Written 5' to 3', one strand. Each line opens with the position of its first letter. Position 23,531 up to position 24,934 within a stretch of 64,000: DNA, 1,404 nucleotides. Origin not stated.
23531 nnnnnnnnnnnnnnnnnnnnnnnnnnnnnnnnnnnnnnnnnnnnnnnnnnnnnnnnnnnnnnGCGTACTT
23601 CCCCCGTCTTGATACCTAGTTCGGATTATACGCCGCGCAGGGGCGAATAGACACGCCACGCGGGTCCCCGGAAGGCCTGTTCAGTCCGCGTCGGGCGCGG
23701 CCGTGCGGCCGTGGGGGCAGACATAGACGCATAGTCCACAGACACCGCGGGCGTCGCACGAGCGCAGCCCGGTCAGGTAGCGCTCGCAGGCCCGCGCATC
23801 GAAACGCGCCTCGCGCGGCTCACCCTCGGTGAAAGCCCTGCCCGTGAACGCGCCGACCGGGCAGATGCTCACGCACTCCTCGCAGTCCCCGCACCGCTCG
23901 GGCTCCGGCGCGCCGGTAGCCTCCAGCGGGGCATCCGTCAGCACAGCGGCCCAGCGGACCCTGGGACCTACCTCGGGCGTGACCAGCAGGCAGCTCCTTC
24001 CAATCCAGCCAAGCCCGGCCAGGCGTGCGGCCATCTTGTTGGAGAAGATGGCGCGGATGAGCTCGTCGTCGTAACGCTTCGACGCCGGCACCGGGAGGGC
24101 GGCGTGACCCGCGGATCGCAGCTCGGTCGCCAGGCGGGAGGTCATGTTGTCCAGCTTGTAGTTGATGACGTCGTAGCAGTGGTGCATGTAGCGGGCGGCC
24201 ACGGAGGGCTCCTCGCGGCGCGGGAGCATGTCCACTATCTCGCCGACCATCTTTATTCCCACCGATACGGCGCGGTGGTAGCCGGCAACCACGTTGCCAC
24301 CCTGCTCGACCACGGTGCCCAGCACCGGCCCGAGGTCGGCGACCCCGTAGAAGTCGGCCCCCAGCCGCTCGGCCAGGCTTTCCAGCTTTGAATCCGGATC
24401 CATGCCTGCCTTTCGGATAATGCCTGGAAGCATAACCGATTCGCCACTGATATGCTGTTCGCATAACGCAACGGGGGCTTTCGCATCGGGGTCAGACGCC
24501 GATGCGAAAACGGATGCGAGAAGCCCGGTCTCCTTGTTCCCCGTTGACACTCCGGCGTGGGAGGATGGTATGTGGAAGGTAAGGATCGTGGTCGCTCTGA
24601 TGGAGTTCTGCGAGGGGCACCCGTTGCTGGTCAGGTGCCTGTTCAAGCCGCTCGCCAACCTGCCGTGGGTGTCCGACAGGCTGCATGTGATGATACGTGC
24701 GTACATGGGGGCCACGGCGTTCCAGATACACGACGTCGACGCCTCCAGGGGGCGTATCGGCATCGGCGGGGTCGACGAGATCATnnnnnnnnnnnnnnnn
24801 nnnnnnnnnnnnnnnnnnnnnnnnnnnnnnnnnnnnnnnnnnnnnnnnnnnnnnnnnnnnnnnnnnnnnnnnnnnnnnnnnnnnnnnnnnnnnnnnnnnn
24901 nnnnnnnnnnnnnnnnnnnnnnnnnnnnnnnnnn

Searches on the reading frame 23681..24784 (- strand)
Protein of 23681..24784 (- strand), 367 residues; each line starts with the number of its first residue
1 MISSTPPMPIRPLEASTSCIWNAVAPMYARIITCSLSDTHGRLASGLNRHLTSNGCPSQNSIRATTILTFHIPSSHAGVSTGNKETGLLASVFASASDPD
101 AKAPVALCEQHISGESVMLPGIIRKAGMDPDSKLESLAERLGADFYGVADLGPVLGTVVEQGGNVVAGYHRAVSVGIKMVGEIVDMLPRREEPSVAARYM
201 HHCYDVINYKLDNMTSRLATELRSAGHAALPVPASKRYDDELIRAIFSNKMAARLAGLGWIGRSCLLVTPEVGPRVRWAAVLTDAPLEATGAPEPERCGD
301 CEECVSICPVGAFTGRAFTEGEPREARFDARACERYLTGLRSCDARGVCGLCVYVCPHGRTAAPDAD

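Call 65: search_protein_families(library=pfam, proteins=[window:23681-24784:-], max_evalue=0.00001)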
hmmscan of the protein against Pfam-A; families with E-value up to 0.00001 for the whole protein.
window:23681-24784:- (367 aa): 4 families
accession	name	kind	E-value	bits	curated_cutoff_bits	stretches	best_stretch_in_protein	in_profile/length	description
PF13484.11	Fer4_16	-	1.2e-07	32.8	30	1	297-358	1-65/66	4Fe-4S double cluster binding domain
PF12838.12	Fer4_7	-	1.6e-06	28.9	27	1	297-359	1-51/52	4Fe-4S dicluster domain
PF12837.12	Fer4_6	-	2.9e-06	27.4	25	0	295-313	6-24/24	4Fe-4S binding domain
PF00037.32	Fer4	-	5.5e-06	26.4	21.1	0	295-314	5-24/24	4Fe-4S binding domain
